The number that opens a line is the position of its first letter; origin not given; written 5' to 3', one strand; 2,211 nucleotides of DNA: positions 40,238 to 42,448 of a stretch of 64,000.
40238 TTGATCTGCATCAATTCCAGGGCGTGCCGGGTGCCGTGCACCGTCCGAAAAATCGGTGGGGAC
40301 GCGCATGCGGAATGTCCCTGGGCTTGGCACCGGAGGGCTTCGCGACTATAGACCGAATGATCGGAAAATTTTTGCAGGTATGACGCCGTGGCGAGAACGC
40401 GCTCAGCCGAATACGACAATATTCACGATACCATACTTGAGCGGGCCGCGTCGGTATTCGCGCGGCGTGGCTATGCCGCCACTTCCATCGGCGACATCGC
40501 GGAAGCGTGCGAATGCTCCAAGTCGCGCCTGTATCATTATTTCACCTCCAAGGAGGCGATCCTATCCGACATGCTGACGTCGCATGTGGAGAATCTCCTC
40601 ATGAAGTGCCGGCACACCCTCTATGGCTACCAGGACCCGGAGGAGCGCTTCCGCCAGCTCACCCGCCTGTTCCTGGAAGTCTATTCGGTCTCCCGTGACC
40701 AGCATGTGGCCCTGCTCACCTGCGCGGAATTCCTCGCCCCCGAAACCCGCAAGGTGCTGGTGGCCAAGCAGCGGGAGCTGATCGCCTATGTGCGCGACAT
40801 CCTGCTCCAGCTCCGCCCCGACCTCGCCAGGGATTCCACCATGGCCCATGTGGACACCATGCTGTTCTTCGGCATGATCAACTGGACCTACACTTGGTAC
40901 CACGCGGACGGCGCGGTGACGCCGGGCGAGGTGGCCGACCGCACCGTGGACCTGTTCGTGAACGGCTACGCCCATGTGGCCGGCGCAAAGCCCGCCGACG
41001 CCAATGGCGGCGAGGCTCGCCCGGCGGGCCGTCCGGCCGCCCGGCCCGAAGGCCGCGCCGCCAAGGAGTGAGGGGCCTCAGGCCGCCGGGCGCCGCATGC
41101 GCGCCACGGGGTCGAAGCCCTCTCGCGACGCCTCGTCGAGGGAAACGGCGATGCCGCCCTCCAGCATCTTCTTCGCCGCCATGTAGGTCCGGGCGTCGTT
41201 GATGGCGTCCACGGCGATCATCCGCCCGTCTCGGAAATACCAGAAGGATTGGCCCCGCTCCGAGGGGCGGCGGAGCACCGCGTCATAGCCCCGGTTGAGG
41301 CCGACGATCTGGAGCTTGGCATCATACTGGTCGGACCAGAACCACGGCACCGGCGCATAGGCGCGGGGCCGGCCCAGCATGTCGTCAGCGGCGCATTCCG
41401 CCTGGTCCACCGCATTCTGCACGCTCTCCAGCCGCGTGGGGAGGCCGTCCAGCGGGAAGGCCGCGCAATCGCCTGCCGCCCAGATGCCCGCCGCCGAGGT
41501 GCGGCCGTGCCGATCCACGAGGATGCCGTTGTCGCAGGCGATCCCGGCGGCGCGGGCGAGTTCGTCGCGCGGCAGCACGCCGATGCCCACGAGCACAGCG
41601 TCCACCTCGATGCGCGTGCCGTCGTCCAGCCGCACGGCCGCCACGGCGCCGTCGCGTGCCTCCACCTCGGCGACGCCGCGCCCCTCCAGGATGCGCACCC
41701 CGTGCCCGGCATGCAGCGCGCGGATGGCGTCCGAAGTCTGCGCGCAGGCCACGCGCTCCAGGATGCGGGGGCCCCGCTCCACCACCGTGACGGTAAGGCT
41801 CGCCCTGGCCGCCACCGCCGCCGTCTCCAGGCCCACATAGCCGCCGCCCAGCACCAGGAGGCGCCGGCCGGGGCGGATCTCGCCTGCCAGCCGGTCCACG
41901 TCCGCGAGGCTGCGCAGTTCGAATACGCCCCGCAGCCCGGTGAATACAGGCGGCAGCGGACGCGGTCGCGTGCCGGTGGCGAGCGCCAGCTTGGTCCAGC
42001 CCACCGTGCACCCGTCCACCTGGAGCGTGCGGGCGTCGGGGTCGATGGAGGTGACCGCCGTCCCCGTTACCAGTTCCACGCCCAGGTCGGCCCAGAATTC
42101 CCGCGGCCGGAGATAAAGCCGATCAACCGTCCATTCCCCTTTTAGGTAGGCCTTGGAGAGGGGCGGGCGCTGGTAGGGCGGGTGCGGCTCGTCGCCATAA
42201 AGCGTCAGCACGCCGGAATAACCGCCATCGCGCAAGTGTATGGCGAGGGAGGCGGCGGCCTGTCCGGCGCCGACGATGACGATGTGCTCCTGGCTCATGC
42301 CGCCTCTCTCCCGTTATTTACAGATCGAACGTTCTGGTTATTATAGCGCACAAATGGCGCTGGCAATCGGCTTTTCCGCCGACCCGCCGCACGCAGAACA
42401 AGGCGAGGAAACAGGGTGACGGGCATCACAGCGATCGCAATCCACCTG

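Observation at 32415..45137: TetR-controlled cluster for CoA-thioester-dependent aromatic acid dioxygenation, ipf (ibuprofen)-like in gene content but with extra CoA-chemistry genes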

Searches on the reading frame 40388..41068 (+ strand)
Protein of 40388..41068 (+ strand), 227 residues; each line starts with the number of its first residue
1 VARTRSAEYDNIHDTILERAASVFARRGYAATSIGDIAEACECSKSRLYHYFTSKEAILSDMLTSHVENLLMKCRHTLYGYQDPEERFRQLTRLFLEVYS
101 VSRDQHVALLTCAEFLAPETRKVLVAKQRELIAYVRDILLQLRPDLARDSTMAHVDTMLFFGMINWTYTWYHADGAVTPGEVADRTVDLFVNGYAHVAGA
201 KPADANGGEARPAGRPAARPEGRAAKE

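Call 5: search_protein_families(library=pfam, proteins=[window:40388-41068:+])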
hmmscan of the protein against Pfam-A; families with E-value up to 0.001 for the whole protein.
seq(227 aa): 2 families
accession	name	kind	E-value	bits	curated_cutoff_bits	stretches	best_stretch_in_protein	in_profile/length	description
PF17932.6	TetR_C_24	-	8.7e-23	81.2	26.4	1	82-193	2-113/114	Tetracyclin repressor-like, C-terminal domain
PF00440.29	TetR_N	-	1.9e-15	56.8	24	1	16-60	1-45/47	Bacterial regulatory proteins, tetR family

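Call 7: search_protein_families(library=ncbifam, proteins=[window:40388-41068:+])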
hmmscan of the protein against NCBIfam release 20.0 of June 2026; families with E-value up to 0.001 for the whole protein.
window:40388-41068:+ (227 aa): 22 families
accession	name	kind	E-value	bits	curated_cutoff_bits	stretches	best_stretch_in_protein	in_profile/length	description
NF050111.1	TransRegSACE7040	equivalog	7.8e-18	65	250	1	15-169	5-157/186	SACE_7040 family transcriptional regulator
NF053731.1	TransRegFasRMycb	equivalog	1.2e-13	51.3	330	1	14-197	14-195/199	HTH-type transcriptional activator FasR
NF053878.1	FATransRegFadRBac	equivalog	4.1e-13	49.5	200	1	13-194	5-188/190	fatty acid metabolism transcriptional regulator FadR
NF041196.1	ScbR_bind_reg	equivalog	1.4e-10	41.7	150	1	14-71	9-66/191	ScbR family autoregulator-binding transcription factor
TIGR03613.1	RutR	equivalog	1.8e-10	41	368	1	11-178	8-169/202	pyrimidine utilization regulatory protein R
NF037937.1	septum_RefZ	equivalog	5.8e-10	39.4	180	1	14-97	2-87/195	forespore capture DNA-binding protein RefZ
TIGR03968.1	mycofact_TetR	equivalog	4.7e-09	36.1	224.9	1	13-72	11-70/190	mycofactocin system transcriptional regulator MftR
NF011584.0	PRK15008.1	equivalog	2.6e-08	34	230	1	9-178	16-179/212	HTH-type transcriptional regulator RutR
TIGR03384.1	betaine_BetI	equivalog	7.3e-08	32.3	201.3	1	16-107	13-104/189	choline-binding transcriptional repressor BetI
NF007430.0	PRK09975.1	equivalog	3.7e-07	29.5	274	1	1-89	1-90/220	acrEF/envCD operon transcriptional regulator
NF007949.0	PRK10668.1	equivalog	3.9e-07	29.7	271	1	1-68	1-68/216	multidrug efflux transporter transcriptional repressor AcrR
NF058643.1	TranRegCurRPseudo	equivalog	1.3e-06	28.3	300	1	7-78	3-74/193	TetR family transcriptional repressor CurR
NF051457.1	acryl_TF_AcuR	equivalog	1.4e-06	27.7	247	1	7-89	13-96/204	acrylate utilization transcriptional regulator AcuR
NF001978.0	PRK00767.1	equivalog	1.5e-06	28.2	118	1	17-93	15-92/197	transcriptional regulator BetI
NF040929.1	quorum_TF_HapR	equivalog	2.2e-05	24.3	350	1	13-67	17-71/200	LuxR/HapR/OpaR family quorum-sensing transcriptional regulator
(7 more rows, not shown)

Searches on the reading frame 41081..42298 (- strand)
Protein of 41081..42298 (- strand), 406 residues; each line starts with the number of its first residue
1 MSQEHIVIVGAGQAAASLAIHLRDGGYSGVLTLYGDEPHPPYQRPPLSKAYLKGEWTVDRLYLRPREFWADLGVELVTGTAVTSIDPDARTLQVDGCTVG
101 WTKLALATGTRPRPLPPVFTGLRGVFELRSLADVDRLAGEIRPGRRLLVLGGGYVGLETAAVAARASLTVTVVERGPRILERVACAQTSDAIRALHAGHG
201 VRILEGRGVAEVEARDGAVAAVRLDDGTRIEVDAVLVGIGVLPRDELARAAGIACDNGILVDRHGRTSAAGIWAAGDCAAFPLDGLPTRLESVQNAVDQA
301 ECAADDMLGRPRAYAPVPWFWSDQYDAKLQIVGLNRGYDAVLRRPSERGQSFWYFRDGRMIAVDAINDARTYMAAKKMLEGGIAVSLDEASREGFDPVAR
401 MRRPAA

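Call 5: search_protein_families(library=pfam, proteins=[window:41081-42298:-])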
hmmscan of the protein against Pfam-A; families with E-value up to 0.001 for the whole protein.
seq(406 aa): 6 families
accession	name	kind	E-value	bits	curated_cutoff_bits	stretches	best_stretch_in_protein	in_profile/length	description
PF07992.20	Pyr_redox_2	-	2.8e-62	211.2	26.1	1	5-300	2-291/291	Pyridine nucleotide-disulphide oxidoreductase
PF14759.12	Reductase_C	-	7.8e-24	84.4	25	1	319-391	1-75/85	Reductase C-terminal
PF00070.33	Pyr_redox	-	7e-18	65.4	22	1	146-226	1-81/82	Pyridine nucleotide-disulphide oxidoreductase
PF01266.30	DAO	-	2.8e-08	34.1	27.9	1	147-198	2-49/353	FAD dependent oxidoreductase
PF13450.12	NAD_binding_8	-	0.00019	22.1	21.9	0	149-203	1-51/68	NAD(P)-binding Rossmann-like domain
PF13241.12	NAD_binding_7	-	0.00028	21.9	22.1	0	144-177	7-40/104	Putative NAD(P)-binding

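Call 7: search_protein_families(library=ncbifam, proteins=[window:41081-42298:-])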
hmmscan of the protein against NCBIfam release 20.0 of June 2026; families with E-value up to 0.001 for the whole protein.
window:41081-42298:- (406 aa): 50 families (the best 25 are shown)
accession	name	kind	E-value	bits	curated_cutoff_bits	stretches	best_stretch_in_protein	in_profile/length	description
NF042949.2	3PPDioc_HcaD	equivalog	6.6e-93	311.5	450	1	4-384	2-383/386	3-phenylpropionate/cinnamic acid dioxygenase ferredoxin--NAD(+) reductase subunit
NF041682.1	ant_diox_AndAa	equivalog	1.1e-79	268.1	650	1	1-385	1-390/406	anthranilate 1,2-dioxygenase system ferredoxin--NAD(+) reductase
NF007286.0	PRK09754.1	equivalog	7.8e-76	255.4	447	1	1-384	1-384/400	phenylpropionate dioxygenase ferredoxin reductase subunit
NF045765.1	PhenlGlyoxDHPadH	equivalog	1.2e-47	162.8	475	1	5-311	4-311/416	NADH-dependent phenylglyoxylate dehydrogenase subunit epsilon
NF003437.0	PRK04965.1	equivalog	7.9e-42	143.6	392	1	4-281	3-277/378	NADH:flavorubredoxin reductase NorW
TIGR02374.1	nitri_red_nirB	equivalog_domain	1.6e-41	142.6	578.35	1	6-315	1-310/794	nitrite reductase large subunit NirB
NF011565.0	PRK14989.1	subfamily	2.1e-27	95.6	883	1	1-357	1-351/847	nitrite reductase large subunit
TIGR02053.1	MerA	equivalog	7.7e-25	87.8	454.45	1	72-309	101-330/465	mercury(II) reductase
NF007123.0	PRK09564.1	equivalog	1.8e-23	83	458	1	58-280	55-285/444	CoA-disulfide reductase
TIGR01350.1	lipoamide_DH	equivalog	2.5e-23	82.5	408.8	1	73-282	103-312/461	dihydrolipoyl dehydrogenase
NF004992.0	PRK06370.1-4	equivalog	2.5e-22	78.9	629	1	75-279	110-310/459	FAD-containing oxidoreductase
NF005884.0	PRK07846.1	equivalog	1.6e-20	73.2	501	1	88-279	117-304/454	mycothione reductase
NF004991.0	PRK06370.1-3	subfamily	3.8e-20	71.9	620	1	67-279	134-342/509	FAD-containing oxidoreductase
TIGR03452.1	mycothione_red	equivalog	4e-20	72.1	635.65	1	88-280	118-306/452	mycothione reductase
TIGR03385.1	CoA_CoA_reduc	equivalog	7.5e-20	71.1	578.8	1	66-280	63-284/439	CoA-disulfide reductase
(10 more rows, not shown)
